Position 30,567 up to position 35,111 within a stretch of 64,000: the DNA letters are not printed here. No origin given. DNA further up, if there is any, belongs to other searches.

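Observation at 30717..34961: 1414-aa double activase-ATPase plus HgdB-like fusion wedged between mnmG and mnmE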

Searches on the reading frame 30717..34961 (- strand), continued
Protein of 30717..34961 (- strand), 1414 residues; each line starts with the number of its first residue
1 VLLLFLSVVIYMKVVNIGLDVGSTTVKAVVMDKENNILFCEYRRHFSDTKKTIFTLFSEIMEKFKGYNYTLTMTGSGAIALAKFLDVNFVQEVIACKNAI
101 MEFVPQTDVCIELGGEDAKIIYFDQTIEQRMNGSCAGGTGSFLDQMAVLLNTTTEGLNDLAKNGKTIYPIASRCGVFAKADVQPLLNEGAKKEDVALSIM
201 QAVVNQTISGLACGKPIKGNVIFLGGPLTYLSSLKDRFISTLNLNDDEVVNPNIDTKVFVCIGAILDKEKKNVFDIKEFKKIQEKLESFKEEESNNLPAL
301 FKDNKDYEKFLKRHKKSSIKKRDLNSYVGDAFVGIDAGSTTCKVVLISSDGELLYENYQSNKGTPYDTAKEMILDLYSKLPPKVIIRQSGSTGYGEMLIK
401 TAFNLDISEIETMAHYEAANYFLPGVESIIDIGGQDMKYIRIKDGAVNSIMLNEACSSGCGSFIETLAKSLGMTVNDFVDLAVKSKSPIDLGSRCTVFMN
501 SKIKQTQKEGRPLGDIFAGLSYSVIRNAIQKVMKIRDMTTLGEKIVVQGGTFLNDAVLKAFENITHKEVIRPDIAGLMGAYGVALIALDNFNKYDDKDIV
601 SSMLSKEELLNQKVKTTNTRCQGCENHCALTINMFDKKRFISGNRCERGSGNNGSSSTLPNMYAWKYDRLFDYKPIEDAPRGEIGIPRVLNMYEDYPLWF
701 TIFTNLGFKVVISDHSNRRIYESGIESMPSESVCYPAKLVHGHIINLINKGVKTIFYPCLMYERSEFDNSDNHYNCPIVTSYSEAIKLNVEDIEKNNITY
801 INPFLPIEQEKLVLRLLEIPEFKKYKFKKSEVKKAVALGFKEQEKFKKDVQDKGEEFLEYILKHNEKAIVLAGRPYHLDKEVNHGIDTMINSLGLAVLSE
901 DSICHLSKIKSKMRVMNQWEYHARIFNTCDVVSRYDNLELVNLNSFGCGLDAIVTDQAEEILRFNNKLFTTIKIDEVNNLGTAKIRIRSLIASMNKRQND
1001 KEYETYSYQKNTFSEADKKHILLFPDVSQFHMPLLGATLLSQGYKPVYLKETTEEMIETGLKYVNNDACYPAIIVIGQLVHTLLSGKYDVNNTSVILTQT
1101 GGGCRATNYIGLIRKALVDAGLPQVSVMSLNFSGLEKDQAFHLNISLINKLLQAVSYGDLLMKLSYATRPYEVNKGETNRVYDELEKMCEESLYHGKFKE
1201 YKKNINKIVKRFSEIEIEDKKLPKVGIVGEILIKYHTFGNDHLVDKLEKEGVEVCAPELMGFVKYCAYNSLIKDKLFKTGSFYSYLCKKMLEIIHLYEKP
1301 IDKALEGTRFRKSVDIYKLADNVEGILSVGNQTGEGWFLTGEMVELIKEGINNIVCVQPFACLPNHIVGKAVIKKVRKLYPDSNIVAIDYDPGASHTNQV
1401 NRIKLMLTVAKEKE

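Call 42: find_homologous_proteins(query=L089:6004-10428:+, max_evalue=1e-10)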
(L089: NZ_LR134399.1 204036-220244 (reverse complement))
Query L089:6004-10428:+ (1475 aa): 8000 proteins with E <= 1e-10 among 8000 candidates; the best 120 are listed.
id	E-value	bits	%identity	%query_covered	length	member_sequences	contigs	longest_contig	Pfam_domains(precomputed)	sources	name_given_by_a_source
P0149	0.0e+0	3330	100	100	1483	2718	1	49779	PF01869.27,PF09989.16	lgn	-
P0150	0.0e+0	2827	86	98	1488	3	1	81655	PF01869.27,PF09989.16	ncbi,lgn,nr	ncbi:2-hydroxyacyl-CoA dehydratase [Listeria floridensis]|nr:2-hydroxyacyl-CoA dehydratase [Listeria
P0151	0.0e+0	2807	84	100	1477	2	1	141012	PF01869.27,PF09989.16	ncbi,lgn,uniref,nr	ncbi:2-hydroxyacyl-CoA dehydratase [Listeria ilorinensis]|uniref:2-hydroxyacyl-CoA dehydratase n=1 T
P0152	0.0e+0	2776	82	100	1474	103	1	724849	PF01869.27,PF01548.24,PF09989.16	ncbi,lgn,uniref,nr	ncbi:2-hydroxyacyl-CoA dehydratase [Listeria booriae]|uniref:2-hydroxyacyl-CoA dehydratase n=1 Tax=L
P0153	0.0e+0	2759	83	99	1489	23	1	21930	PF01869.27,PF09989.16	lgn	-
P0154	0.0e+0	2742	83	98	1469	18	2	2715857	PF01869.27,PF09989.16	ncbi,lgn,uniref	ncbi:acyl-CoA dehydratase activase-related protein [Listeria aquatica]|uniref:acyl-CoA dehydratase a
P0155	0.0e+0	2728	81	100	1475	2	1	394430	PF01869.27,PF01548.24,PF09989.16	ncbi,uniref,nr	ncbi:2-hydroxyacyl-CoA dehydratase [Listeria rustica]|uniref:2-hydroxyacyl-CoA dehydratase n=1 Tax=L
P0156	0.0e+0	2681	80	100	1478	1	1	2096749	PF01869.27,PF09989.16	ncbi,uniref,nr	ncbi:2-hydroxyacyl-CoA dehydratase [Listeria sp. PSOL-1]|uniref:2-hydroxyacyl-CoA dehydratase n=1 Ta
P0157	0.0e+0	2224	68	95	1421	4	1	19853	PF01869.27,PF09989.16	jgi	jgi:CoA-substrate-specific enzyme activase, putative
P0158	0.0e+0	2220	68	95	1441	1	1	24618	PF01869.27,PF09989.16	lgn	-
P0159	0.0e+0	1994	61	96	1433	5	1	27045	PF01869.27,PF09989.16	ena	-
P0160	0.0e+0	1986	61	95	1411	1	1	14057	PF01869.27,PF09989.16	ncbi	-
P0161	0.0e+0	1980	61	95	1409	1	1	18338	PF01869.27,PF09989.16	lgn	-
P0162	0.0e+0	1979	61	95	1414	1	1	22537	PF01869.27,PF09989.16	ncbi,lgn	ncbi:MAG: acyl-CoA dehydratase activase-related protein [Thermoactinomyces sp.]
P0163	0.0e+0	1977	61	95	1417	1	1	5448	PF01869.27,PF09989.16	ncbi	ncbi:MAG: acyl-CoA dehydratase activase-related protein [Bacillaceae bacterium]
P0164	0.0e+0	1972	61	96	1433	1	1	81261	PF01869.27,PF09989.16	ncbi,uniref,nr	ncbi:2-hydroxyacyl-CoA dehydratase [Bacillus sp. AGMB 02131]|uniref:2-hydroxyacyl-CoA dehydratase n=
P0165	0.0e+0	1971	61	95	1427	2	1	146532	PF01869.27,PF09989.16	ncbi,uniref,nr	ncbi:2-hydroxyacyl-CoA dehydratase [Gorillibacterium massiliense]|uniref:2-hydroxyacyl-CoA dehydrata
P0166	0.0e+0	1968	60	95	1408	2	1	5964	PF01869.27,PF09989.16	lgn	-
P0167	0.0e+0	1957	60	95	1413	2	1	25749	PF01869.27,PF09989.16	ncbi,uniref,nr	ncbi:2-hydroxyacyl-CoA dehydratase [Thermoactinomyces mirandus]|uniref:2-hydroxyacyl-CoA dehydratase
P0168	0.0e+0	1955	61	95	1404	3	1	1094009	PF01869.27,PF09989.16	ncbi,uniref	ncbi:acyl-CoA dehydratase activase-related protein [Fontibacillus sp. BL9]|uniref:acyl-CoA dehydrata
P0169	0.0e+0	1953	60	96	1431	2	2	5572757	PF01869.27,PF09989.16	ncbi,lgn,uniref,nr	ncbi:2-hydroxyacyl-CoA dehydratase [Paenibacillus aceti]|uniref:2-hydroxyglutaryl-CoA dehydratase n=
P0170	0.0e+0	1953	60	95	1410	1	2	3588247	PF01869.27,PF09989.16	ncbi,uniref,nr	ncbi:2-hydroxyacyl-CoA dehydratase [Paenibacillus sp. GM2]|uniref:2-hydroxyacyl-CoA dehydratase n=1 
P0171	0.0e+0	1952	60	96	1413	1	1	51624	PF01869.27,PF09989.16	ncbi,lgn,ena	-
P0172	0.0e+0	1950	60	95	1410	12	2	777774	PF01869.27,PF09989.16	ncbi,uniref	ncbi:acyl-CoA dehydratase activase-related protein [Paenibacillus motobuensis]|uniref:2-hydroxyacyl-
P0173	0.0e+0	1950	61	96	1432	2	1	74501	PF01869.27,PF09989.16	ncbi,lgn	ncbi:MAG: acyl-CoA dehydratase activase-related protein [Bacillus sp. (in: firmicutes)]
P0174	0.0e+0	1948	60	95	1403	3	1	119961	PF01869.27,PF09989.16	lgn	-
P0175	0.0e+0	1948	60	96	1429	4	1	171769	PF01869.27,PF09989.16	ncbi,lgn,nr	ncbi:CoA-substrate-specific enzyme activase, putative [Paenibacillus sp. NFR01]|nr:CoA-substrate-spe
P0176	0.0e+0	1940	61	95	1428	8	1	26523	PF01869.27,PF09989.16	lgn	-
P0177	0.0e+0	1935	60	95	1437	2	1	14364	PF01869.27,PF09989.16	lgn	-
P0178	0.0e+0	1932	60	95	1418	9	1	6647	PF01869.27,PF09989.16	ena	-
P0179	0.0e+0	1928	59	95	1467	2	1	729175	PF01869.27,PF09989.16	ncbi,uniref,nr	ncbi:2-hydroxyacyl-CoA dehydratase [Gorillibacterium timonense]|uniref:2-hydroxyacyl-CoA dehydratase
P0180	0.0e+0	1928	59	96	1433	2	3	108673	PF01869.27,PF01548.24,PF09989.16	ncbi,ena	-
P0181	0.0e+0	1927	58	97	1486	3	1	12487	PF01869.27,PF09989.16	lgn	-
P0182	0.0e+0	1926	59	96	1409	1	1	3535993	PF01869.27,PF09989.16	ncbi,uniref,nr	ncbi:2-hydroxyacyl-CoA dehydratase [Bacillus massiliigorillae]|uniref:2-hydroxyacyl-CoA dehydratase 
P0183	0.0e+0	1926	60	97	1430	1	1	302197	PF01869.27,PF09989.16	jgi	-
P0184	0.0e+0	1925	59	97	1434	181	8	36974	PF01869.27,PF09989.16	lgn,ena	-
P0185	0.0e+0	1922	60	95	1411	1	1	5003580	PF01869.27,PF09989.16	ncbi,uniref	ncbi:acyl-CoA dehydratase activase-related protein [Paenibacillus sp. BR2-3]|uniref:acyl-CoA dehydra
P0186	0.0e+0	1921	60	95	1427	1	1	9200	PF01869.27,PF09989.16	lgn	-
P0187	0.0e+0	1921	60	95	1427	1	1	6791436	PF01869.27,PF09989.16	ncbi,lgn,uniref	ncbi:acyl-CoA dehydratase activase-related protein [Paenibacillus sp. FSL H8-0315]|uniref:acyl-CoA d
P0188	0.0e+0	1921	60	95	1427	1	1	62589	PF01869.27,PF09989.16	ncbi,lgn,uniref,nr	ncbi:2-hydroxyacyl-CoA dehydratase [Paenibacillus odorifer]|uniref:2-hydroxyacyl-CoA dehydratase n=1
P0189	0.0e+0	1921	59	95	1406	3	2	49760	PF01869.27,PF09989.16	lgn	-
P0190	0.0e+0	1921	59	96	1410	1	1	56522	PF01869.27,PF09989.16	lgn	-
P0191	0.0e+0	1920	60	95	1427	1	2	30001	PF01869.27,PF09989.16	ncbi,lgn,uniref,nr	ncbi:acyl-CoA dehydratase activase-related protein [Paenibacillus odorifer]|uniref:acyl-CoA dehydrat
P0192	0.0e+0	1919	60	95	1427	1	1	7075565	PF01869.27,PF09989.16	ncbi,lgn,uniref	ncbi:acyl-CoA dehydratase activase-related protein [Paenibacillus sp. FSL L8-0696]|uniref:acyl-CoA d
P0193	0.0e+0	1919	60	95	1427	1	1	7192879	PF01869.27,PF09989.16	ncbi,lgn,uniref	ncbi:acyl-CoA dehydratase activase-related protein [Paenibacillus sp. FSL R7-0048]|uniref:acyl-CoA d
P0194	0.0e+0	1919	60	95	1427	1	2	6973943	PF01869.27,PF09989.16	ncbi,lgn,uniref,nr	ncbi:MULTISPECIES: 2-hydroxyacyl-CoA dehydratase [Paenibacillus]|uniref:2-hydroxyacyl-CoA dehydratas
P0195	0.0e+0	1919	60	95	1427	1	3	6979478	PF01869.27,PF09989.16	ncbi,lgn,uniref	ncbi:acyl-CoA dehydratase activase-related protein [Paenibacillus sp. FSL F4-0122]|uniref:acyl-CoA d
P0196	0.0e+0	1919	60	95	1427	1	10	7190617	PF01869.27,PF09989.16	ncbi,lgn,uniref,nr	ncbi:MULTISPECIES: 2-hydroxyacyl-CoA dehydratase [Paenibacillus]|uniref:2-hydroxyacyl-CoA dehydratas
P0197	0.0e+0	1919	60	95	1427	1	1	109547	PF01869.27,PF09989.16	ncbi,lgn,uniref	ncbi:acyl-CoA dehydratase activase-related protein [Paenibacillus sp. FSL L8-0499]|uniref:acyl-CoA d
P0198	0.0e+0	1919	60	95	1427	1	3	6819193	PF01869.27,PF09989.16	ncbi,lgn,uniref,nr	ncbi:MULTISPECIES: 2-hydroxyacyl-CoA dehydratase [Paenibacillus]|uniref:2-hydroxyacyl-CoA dehydratas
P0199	0.0e+0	1918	60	95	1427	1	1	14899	PF01869.27,PF09989.16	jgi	jgi:predicted CoA-substrate-specific enzyme activase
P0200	0.0e+0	1918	59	96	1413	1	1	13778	PF01869.27,PF09989.16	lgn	-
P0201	0.0e+0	1918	60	95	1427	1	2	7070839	PF01869.27,PF09989.16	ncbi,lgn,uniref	ncbi:acyl-CoA dehydratase activase-related protein [Paenibacillus sp. FSL H3-0286]|uniref:acyl-CoA d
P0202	0.0e+0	1918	60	95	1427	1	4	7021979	PF01869.27,PF09989.16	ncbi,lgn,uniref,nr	ncbi:acyl-CoA dehydratase activase-related protein [Paenibacillus sp. FSL E2-0274]|uniref:2-hydroxya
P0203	0.0e+0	1918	60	95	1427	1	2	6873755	PF01869.27,PF09989.16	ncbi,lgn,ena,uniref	ncbi:acyl-CoA dehydratase activase-related protein [Paenibacillus sp. FSL H3-0329]|uniref:acyl-CoA d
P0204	0.0e+0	1918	60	95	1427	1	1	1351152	PF01869.27,PF09989.16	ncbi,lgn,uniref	ncbi:acyl-CoA dehydratase activase-related protein [Paenibacillus sp. FSL H7-0918]|uniref:acyl-CoA d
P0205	0.0e+0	1918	60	95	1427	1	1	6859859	PF01869.27,PF09989.16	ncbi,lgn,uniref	ncbi:acyl-CoA dehydratase activase-related protein [Paenibacillus sp. FSL R7-0163]|uniref:acyl-CoA d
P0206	0.0e+0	1918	60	95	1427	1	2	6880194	PF01869.27,PF09989.16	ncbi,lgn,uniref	ncbi:acyl-CoA dehydratase activase-related protein [Paenibacillus sp. FSL R5-0876]|uniref:acyl-CoA d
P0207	0.0e+0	1918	58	95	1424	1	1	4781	PF01869.27,PF09989.16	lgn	-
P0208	0.0e+0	1917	60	95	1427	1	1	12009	PF01869.27,PF09989.16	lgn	-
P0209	0.0e+0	1917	60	95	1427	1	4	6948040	PF01869.27,PF09989.16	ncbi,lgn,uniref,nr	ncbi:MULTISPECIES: 2-hydroxyacyl-CoA dehydratase [Paenibacillus]|uniref:2-hydroxyacyl-CoA dehydratas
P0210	0.0e+0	1917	60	95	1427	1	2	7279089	PF01869.27,PF09989.16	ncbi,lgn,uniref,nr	ncbi:acyl-CoA dehydratase activase-related protein [Paenibacillus sp. FSL R10-2796]|uniref:2-hydroxy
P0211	0.0e+0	1917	60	95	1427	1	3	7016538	PF01869.27,PF09989.16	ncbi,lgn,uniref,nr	ncbi:acyl-CoA dehydratase activase-related protein [Paenibacillus sp. FSL L8-0323]|uniref:2-hydroxya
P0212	0.0e+0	1917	60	95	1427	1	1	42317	PF01869.27,PF09989.16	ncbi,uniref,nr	ncbi:2-hydroxyacyl-CoA dehydratase [Paenibacillus odorifer]|uniref:2-hydroxyacyl-CoA dehydratase n=1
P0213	0.0e+0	1917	60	95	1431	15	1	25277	PF01869.27,PF09989.16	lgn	-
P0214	0.0e+0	1917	60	95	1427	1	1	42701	PF01869.27,PF09989.16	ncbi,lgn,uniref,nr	ncbi:2-hydroxyacyl-CoA dehydratase [Paenibacillus odorifer]|uniref:2-hydroxyacyl-CoA dehydratase n=1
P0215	0.0e+0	1917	60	95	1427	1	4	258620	PF01869.27,PF09989.16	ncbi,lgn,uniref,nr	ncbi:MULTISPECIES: 2-hydroxyacyl-CoA dehydratase [Paenibacillus]|uniref:2-hydroxyacyl-CoA dehydratas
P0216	0.0e+0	1917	60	95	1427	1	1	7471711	PF01869.27,PF09989.16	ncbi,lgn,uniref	ncbi:acyl-CoA dehydratase activase-related protein [Paenibacillus sp. FSL L8-0506]|uniref:acyl-CoA d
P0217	0.0e+0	1917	60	95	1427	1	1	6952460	PF01869.27,PF09989.16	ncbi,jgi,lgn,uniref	ncbi:acyl-CoA dehydratase activase-related protein [Paenibacillus sp. FSL H7-0323]|jgi:predicted CoA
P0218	0.0e+0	1916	60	95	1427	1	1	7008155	PF01869.27,PF09989.16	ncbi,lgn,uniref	ncbi:acyl-CoA dehydratase activase-related protein [Paenibacillus sp. FSL R7-0189]|uniref:acyl-CoA d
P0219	0.0e+0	1916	60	95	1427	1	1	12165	PF01869.27,PF09989.16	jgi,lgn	-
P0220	0.0e+0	1916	59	96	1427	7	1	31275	PF01869.27,PF09989.16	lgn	-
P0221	0.0e+0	1916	60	95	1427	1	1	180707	PF01869.27,PF09989.16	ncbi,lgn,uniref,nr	ncbi:2-hydroxyacyl-CoA dehydratase [Paenibacillus odorifer]|uniref:2-hydroxyacyl-CoA dehydratase n=1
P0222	0.0e+0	1916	60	95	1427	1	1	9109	PF01869.27,PF09989.16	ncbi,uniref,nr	ncbi:2-hydroxyacyl-CoA dehydratase [Paenibacillus odorifer]|uniref:2-hydroxyacyl-CoA dehydratase n=1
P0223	0.0e+0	1916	60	95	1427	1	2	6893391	PF01869.27,PF09989.16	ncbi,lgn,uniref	ncbi:acyl-CoA dehydratase activase-related protein [Paenibacillus sp. FSL H7-0943]|uniref:acyl-CoA d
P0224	0.0e+0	1916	60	95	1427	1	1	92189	PF01869.27,PF09989.16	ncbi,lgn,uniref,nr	ncbi:2-hydroxyacyl-CoA dehydratase [Paenibacillus odorifer]|uniref:2-hydroxyacyl-CoA dehydratase n=1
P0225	0.0e+0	1916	60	95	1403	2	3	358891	PF01869.27,PF09989.16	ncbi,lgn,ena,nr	ncbi:2-hydroxyglutaryl-CoA dehydratase [Paenibacillus timonensis]|nr:2-hydroxyacyl-CoA dehydratase [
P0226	0.0e+0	1915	60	95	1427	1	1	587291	PF01869.27,PF09989.16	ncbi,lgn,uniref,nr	ncbi:2-hydroxyacyl-CoA dehydratase [Paenibacillus odorifer]|uniref:2-hydroxyacyl-CoA dehydratase n=1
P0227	0.0e+0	1915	60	95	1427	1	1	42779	PF01869.27,PF09989.16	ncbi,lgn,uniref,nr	ncbi:2-hydroxyacyl-CoA dehydratase [Paenibacillus odorifer]|uniref:2-hydroxyacyl-CoA dehydratase n=1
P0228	0.0e+0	1915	60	95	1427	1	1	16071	PF01869.27,PF09989.16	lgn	-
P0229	0.0e+0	1915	60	95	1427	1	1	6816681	PF01869.27,PF09989.16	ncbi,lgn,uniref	ncbi:acyl-CoA dehydratase activase-related protein [Paenibacillus sp. FSL L8-0493]|uniref:acyl-CoA d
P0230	0.0e+0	1915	60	95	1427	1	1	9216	PF01869.27,PF09989.16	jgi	-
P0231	0.0e+0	1915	60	95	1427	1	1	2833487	PF01869.27,PF09989.16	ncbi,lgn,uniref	ncbi:acyl-CoA dehydratase activase-related protein [Paenibacillus sp. FSL R5-0887]|uniref:acyl-CoA d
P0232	0.0e+0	1914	60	95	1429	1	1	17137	PF01869.27,PF09989.16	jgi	jgi:predicted CoA-substrate-specific enzyme activase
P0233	0.0e+0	1914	60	95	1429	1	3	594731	PF01869.27,PF09989.16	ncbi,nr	ncbi:putative CoA-substrate-specific enzyme activase [Paenibacillus sp. PastH-3]|nr:putative CoA-sub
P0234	0.0e+0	1914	60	95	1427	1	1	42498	PF01869.27,PF09989.16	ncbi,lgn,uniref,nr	ncbi:2-hydroxyacyl-CoA dehydratase [Paenibacillus odorifer]|uniref:2-hydroxyacyl-CoA dehydratase n=1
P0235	0.0e+0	1914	60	95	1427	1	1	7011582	PF01869.27,PF09989.16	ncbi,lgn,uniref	ncbi:acyl-CoA dehydratase activase-related protein [Paenibacillus sp. FSL E2-0190]|uniref:acyl-CoA d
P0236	0.0e+0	1914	60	95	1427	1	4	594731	PF01869.27,PF09989.16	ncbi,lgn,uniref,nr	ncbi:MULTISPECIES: 2-hydroxyacyl-CoA dehydratase [Paenibacillus]|uniref:2-hydroxyacyl-CoA dehydratas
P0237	0.0e+0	1914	60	95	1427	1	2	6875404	PF01869.27,PF09989.16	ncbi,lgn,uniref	ncbi:acyl-CoA dehydratase activase-related protein [Paenibacillus sp. FSL H8-0260]|uniref:acyl-CoA d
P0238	0.0e+0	1913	60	95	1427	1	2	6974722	PF01869.27,PF09989.16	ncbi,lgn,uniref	ncbi:acyl-CoA dehydratase activase-related protein [Paenibacillus sp. FSL P2-0121]|uniref:acyl-CoA d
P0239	0.0e+0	1912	60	95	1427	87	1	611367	PF01869.27,PF09989.16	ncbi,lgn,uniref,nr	ncbi:2-hydroxyacyl-CoA dehydratase [Paenibacillus odorifer]|uniref:2-hydroxyglutaryl-CoA dehydratase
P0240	0.0e+0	1912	60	95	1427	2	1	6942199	PF01869.27,PF09989.16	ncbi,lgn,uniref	ncbi:acyl-CoA dehydratase activase-related protein [Paenibacillus sp. FSL R10-2791]|uniref:acyl-CoA 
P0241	0.0e+0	1911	60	95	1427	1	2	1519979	PF01869.27,PF09989.16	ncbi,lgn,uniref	ncbi:acyl-CoA dehydratase activase-related protein [Paenibacillus sp. FSL H3-0310]|uniref:acyl-CoA d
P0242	0.0e+0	1911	60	95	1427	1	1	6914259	PF01869.27,PF09989.16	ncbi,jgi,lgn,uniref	ncbi:acyl-CoA dehydratase activase-related protein [Paenibacillus sp. FSL H7-0690]|jgi:predicted CoA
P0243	0.0e+0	1911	60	95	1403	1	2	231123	PF01869.27,PF09989.16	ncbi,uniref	ncbi:acyl-CoA dehydratase activase-related protein [Paenibacillus rhizolycopersici]|uniref:acyl-CoA 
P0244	0.0e+0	1910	60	95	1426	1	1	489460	PF01869.27,PF09989.16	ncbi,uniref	ncbi:acyl-CoA dehydratase activase-related protein [Paenibacillus sp. sgz500958]|uniref:acyl-CoA deh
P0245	0.0e+0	1910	60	95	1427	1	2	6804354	PF01869.27,PF09989.16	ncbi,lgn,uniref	ncbi:acyl-CoA dehydratase activase-related protein [Paenibacillus sp. FSL H8-0282]|uniref:acyl-CoA d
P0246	0.0e+0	1909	59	96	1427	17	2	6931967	PF01869.27,PF09989.16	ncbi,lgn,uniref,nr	ncbi:2-hydroxyacyl-CoA dehydratase [Paenibacillus sp. FSL R7-0331]|uniref:2-hydroxyacyl-CoA dehydrat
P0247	0.0e+0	1909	59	95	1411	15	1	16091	PF01869.27,PF09989.16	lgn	-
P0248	0.0e+0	1908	60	95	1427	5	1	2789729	PF01869.27,PF09989.16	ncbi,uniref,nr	ncbi:2-hydroxyacyl-CoA dehydratase [Paenibacillus wynnii]|uniref:2-hydroxyacyl-CoA dehydratase n=1 T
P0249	0.0e+0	1908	58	97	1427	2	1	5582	PF01869.27,PF09989.16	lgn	-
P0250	0.0e+0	1907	60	95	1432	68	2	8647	PF01869.27,PF09989.16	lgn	-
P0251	0.0e+0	1905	60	95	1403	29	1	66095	PF01869.27,PF09989.16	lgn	-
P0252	0.0e+0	1905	60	95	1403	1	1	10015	PF01869.27,PF09989.16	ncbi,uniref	ncbi:acyl-CoA dehydratase activase-related protein [Paenibacillus macerans]|uniref:acyl-CoA dehydrat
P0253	0.0e+0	1905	60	95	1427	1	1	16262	PF01869.27,PF09989.16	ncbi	-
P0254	0.0e+0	1903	59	95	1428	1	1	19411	PF01869.27,PF09989.16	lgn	-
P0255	0.0e+0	1900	58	96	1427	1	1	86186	PF01869.27,PF09989.16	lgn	-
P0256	0.0e+0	1900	59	95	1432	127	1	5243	PF01869.27,PF09989.16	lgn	-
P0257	0.0e+0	1898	59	95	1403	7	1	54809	PF01869.27,PF09989.16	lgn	-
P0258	0.0e+0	1898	59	95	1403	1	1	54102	PF01869.27,PF09989.16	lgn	-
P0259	0.0e+0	1896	60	95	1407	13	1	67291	PF01869.27,PF09989.16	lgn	-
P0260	0.0e+0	1896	60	95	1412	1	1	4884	PF01869.27,PF09989.16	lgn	-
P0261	0.0e+0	1895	59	95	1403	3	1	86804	PF01869.27,PF09989.16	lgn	-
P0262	0.0e+0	1894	59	95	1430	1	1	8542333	PF01869.27,PF09989.16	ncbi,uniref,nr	ncbi:2-hydroxyacyl-CoA dehydratase [Paenibacillus donghaensis]|uniref:2-hydroxyglutaryl-CoA dehydrat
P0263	0.0e+0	1894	59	95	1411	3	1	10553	PF01869.27,PF09989.16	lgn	-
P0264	0.0e+0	1883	60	95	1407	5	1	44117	PF01869.27,PF09989.16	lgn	-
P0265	0.0e+0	1882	58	95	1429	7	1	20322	PF01869.27,PF09989.16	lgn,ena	-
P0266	0.0e+0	1882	59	95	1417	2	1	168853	PF01869.27,PF09989.16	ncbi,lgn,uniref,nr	ncbi:2-hydroxyacyl-CoA dehydratase [Paenibacillus spiritus]|uniref:2-hydroxyacyl-CoA dehydratase n=1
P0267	0.0e+0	1880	58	96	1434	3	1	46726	PF01869.27,PF09989.16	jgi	jgi:predicted CoA-substrate-specific enzyme activase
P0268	0.0e+0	1878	58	96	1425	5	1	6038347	PF01869.27,PF09989.16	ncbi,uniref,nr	ncbi:2-hydroxyacyl-CoA dehydratase [Paenibacillus durus]|uniref:2-hydroxyacyl-CoA dehydratase n=1 Ta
